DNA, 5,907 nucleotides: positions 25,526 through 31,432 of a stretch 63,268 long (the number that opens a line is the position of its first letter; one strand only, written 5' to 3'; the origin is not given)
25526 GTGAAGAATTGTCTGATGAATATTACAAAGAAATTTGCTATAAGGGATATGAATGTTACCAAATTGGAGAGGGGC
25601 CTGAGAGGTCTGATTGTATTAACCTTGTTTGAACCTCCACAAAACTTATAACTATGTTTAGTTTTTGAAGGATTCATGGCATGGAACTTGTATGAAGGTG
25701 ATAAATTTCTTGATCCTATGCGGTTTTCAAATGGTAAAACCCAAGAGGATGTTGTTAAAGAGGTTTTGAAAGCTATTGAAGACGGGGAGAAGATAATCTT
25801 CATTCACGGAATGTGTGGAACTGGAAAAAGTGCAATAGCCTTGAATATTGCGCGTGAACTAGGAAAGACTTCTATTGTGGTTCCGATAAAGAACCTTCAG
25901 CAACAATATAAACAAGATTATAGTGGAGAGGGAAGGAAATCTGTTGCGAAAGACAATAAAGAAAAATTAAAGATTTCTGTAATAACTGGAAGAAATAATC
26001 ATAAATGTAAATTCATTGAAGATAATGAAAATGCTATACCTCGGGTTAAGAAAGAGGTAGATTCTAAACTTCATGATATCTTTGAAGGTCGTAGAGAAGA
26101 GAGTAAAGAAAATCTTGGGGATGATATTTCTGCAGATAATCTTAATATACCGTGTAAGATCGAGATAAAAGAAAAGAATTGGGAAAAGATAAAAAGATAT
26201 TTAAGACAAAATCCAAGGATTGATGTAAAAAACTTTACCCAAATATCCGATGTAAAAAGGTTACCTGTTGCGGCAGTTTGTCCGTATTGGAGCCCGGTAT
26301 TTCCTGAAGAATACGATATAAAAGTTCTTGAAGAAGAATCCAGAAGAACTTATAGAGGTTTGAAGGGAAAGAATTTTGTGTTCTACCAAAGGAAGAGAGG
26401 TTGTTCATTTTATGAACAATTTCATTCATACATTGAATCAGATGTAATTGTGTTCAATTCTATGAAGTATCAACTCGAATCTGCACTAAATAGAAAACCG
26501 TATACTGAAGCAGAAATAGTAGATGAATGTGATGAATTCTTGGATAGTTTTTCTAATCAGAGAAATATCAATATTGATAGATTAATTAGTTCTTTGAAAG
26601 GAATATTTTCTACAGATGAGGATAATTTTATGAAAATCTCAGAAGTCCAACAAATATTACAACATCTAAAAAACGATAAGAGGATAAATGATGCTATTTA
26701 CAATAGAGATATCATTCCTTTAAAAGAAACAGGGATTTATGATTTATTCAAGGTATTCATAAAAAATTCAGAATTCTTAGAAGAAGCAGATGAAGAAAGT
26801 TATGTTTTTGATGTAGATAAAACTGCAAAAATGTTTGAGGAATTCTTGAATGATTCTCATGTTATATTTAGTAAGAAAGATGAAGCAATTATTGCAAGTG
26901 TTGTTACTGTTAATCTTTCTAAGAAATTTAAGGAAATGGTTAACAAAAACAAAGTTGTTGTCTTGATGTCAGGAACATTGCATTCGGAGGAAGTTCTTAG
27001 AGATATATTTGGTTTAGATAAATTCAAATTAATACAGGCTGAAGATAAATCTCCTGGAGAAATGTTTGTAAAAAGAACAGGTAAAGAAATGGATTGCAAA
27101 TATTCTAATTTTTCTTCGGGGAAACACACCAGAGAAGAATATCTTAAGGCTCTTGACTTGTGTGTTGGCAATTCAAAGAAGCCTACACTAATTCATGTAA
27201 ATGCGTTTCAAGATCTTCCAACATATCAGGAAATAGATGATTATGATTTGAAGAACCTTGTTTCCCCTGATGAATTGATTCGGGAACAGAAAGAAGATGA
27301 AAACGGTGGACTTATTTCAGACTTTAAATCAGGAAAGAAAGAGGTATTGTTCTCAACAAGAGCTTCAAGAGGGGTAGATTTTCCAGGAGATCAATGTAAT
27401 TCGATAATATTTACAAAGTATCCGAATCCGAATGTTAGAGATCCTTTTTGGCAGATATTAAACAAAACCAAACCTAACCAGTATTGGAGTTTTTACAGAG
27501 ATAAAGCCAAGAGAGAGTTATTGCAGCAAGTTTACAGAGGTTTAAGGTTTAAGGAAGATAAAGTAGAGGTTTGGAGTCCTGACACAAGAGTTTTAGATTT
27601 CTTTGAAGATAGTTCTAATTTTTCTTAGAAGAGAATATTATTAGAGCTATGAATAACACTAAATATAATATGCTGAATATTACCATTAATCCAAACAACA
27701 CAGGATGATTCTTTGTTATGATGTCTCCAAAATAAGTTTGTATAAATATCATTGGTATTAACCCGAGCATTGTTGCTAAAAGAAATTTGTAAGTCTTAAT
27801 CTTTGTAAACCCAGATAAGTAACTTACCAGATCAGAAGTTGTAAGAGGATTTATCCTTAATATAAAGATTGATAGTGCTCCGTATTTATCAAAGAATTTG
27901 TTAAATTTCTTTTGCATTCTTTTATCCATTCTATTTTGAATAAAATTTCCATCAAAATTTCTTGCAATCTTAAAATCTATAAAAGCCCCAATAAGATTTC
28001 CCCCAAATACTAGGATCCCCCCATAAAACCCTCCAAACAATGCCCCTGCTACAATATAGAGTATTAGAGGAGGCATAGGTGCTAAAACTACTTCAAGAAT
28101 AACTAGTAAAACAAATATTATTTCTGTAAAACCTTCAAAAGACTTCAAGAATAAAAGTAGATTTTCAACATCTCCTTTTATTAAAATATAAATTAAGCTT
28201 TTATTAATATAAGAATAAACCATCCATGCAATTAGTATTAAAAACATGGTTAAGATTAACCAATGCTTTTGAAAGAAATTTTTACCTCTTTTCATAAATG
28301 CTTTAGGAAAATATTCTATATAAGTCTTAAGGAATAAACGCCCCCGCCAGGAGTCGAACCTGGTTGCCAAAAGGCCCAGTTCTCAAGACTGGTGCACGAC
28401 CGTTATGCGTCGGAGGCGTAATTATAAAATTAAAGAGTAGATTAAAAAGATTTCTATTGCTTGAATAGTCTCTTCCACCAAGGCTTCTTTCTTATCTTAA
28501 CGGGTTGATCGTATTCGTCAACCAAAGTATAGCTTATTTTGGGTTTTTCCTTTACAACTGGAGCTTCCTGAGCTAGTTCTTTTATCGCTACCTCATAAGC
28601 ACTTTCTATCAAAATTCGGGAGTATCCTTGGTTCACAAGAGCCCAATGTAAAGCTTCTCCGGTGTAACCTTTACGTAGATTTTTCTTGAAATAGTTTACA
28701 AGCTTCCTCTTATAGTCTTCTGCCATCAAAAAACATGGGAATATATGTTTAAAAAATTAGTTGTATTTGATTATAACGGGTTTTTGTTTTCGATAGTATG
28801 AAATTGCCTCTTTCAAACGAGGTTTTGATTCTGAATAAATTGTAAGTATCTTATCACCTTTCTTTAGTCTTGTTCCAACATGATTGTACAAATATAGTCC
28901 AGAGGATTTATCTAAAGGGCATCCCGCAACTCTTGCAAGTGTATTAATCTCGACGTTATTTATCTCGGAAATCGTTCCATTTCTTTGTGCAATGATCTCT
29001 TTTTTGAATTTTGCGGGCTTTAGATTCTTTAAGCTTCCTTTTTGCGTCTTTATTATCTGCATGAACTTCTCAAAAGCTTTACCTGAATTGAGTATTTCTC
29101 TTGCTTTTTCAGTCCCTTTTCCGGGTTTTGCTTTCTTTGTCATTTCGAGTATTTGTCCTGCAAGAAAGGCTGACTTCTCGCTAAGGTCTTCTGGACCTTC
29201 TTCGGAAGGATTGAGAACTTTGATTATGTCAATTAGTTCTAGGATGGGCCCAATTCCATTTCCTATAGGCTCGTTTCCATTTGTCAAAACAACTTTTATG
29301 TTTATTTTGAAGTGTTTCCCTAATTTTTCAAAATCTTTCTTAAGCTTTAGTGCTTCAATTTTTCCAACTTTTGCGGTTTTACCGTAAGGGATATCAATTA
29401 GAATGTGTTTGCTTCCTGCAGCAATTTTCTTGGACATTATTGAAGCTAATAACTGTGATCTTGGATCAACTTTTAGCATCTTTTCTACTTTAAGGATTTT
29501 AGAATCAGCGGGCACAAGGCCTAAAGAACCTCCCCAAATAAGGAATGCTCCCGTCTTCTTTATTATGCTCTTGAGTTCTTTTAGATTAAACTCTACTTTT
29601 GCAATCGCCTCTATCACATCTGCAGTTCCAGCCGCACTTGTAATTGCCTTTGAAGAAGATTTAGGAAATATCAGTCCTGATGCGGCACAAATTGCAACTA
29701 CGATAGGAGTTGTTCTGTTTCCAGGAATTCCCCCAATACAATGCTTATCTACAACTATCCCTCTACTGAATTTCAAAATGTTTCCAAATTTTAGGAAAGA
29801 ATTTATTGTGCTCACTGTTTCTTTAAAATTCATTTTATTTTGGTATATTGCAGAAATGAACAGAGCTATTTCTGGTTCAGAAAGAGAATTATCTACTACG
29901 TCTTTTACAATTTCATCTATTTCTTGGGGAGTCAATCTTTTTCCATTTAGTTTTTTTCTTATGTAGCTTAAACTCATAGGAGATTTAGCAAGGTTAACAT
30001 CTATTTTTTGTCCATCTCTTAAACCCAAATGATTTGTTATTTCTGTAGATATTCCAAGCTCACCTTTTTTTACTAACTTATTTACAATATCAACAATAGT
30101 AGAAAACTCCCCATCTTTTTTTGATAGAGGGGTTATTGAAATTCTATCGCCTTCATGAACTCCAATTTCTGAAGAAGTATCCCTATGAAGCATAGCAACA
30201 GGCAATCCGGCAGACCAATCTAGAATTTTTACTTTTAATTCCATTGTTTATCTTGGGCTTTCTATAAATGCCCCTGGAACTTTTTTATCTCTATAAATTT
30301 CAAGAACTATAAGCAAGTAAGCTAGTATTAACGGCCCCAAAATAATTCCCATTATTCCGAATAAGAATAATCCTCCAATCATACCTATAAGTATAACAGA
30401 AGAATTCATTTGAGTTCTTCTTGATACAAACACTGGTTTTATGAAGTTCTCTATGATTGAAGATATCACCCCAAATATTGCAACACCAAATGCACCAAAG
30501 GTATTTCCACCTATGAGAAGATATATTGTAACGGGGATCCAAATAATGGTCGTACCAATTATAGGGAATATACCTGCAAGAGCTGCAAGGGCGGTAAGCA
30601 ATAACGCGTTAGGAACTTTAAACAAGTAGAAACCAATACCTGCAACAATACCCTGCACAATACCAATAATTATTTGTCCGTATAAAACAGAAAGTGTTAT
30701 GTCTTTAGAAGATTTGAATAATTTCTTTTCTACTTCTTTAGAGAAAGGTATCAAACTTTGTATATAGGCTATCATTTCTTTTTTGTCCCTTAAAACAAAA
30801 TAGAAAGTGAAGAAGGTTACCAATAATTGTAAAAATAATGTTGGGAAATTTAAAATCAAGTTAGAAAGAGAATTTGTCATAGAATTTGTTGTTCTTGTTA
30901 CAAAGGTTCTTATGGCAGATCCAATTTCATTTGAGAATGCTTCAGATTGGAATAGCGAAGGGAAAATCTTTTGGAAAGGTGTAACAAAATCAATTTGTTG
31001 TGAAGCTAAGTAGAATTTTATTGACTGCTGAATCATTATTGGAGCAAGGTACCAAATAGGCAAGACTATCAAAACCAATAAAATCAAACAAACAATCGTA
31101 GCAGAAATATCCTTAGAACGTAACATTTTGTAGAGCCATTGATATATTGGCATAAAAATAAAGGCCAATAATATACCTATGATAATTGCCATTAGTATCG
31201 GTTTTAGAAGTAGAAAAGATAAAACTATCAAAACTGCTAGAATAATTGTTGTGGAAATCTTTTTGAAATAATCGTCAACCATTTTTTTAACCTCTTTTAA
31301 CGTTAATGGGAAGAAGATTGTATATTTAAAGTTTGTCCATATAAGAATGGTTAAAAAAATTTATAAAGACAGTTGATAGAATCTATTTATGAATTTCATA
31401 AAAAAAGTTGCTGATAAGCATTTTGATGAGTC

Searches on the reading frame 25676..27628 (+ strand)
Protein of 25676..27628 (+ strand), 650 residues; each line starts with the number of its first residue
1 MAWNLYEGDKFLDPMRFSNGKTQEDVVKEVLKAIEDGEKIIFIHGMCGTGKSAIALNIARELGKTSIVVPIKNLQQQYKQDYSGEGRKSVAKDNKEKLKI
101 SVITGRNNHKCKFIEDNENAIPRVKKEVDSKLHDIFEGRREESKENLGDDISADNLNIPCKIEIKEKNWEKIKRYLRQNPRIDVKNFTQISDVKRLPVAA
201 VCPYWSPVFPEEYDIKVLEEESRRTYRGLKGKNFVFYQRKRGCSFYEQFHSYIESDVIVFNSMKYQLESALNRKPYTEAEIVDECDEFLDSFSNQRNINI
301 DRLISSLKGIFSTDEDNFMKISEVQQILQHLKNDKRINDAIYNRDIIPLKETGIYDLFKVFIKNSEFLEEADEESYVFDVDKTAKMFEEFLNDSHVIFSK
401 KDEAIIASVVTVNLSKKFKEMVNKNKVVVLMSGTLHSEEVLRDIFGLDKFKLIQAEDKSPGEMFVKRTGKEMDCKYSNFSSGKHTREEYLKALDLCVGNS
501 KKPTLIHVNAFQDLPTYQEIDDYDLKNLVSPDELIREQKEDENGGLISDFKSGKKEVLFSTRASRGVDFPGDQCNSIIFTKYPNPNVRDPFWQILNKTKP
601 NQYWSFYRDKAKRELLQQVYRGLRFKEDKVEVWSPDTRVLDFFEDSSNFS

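Call 7: search_protein_families(library=pfam, proteins=[window:25676-27628:+], max_evalue=0.01)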
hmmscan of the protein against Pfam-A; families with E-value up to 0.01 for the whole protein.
window:25676-27628:+ (650 aa): 11 families
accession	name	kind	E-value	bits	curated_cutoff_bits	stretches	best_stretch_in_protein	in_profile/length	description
PF13307.12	Helicase_C_2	-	4.1e-14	53.4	25.3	1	530-640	36-155/170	Helicase C-terminal domain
PF04851.21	ResIII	-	2.1e-08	34.7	22.5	1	21-115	6-96/164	Type III restriction enzyme, res subunit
PF00270.35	DEAD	-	0.00019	21.7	26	0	28-87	5-70/167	DEAD/DEAH box helicase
PF13191.12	AAA_16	-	0.00046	21.2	32.6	1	27-73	12-60/167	AAA ATPase domain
PF06068.19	TIP49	-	0.00046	19.9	23.8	1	26-71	38-83/347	TIP49 P-loop domain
PF00931.28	NB-ARC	-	0.00049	19.9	23.5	1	25-62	6-42/248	NB-ARC domain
PF09848.15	SLFN-g3_helicase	-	0.00058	19.7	24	1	39-79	2-48/354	Schlafen group 3, DNA/RNA helicase domain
PF00271.37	Helicase_C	-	0.0027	18.4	23.5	0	529-585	40-94/110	Helicase conserved C-terminal domain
PF01637.24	ATPase_2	-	0.0029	17.9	33.2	1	27-129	8-106/225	ATPase domain predominantly from Archaea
PF13238.12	AAA_18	-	0.0044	17.9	29.4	0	41-71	1-25/128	AAA domain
PF00004.35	AAA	-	0.0054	17.6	21.2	0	42-92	2-48/131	ATPase family associated with various cellular activities (AAA)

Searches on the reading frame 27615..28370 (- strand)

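Call 7: search_protein_families(library=pfam, proteins=[window:27615-28370:-], max_evalue=0.01)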
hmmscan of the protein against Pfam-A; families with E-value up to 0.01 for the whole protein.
window:27615-28370:- (251 aa): 1 family
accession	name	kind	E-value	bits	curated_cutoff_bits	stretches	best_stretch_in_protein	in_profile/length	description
PF09335.16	VTT_dom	-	7.4e-22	78.6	33.9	1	100-216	2-122/123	VTT domain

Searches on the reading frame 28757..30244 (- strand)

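Call 7: search_protein_families(library=pfam, proteins=[window:28757-30244:-], max_evalue=0.01)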
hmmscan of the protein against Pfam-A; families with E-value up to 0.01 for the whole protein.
window:28757-30244:- (495 aa): 3 families
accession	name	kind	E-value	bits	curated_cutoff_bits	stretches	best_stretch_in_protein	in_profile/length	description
PF02885.22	Glycos_trans_3N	-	6.1e-11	42.4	26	1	93-146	2-55/63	Glycosyl transferase family, helical bundle domain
PF07831.19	PYNP_C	-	2.4e-09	37.1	27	1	425-486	2-70/75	Pyrimidine nucleoside phosphorylase C-terminal domain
PF00591.27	Glycos_transf_3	-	2.3e-08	34.5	27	1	163-390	3-252/253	Glycosyl transferase family, a/b domain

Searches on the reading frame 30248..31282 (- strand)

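Call 7: search_protein_families(library=pfam, proteins=[window:30248-31282:-], max_evalue=0.01)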
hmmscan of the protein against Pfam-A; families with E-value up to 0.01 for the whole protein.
window:30248-31282:- (344 aa): 2 families
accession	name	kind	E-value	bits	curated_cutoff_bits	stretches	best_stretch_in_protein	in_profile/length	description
PF01594.21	AI-2E_transport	-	5e-52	177.6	34.3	1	13-330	5-326/327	AI-2E family transporter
PF04550.17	Phage_holin_3_2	-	0.0031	18.3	25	1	187-246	22-78/86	Phage holin family 2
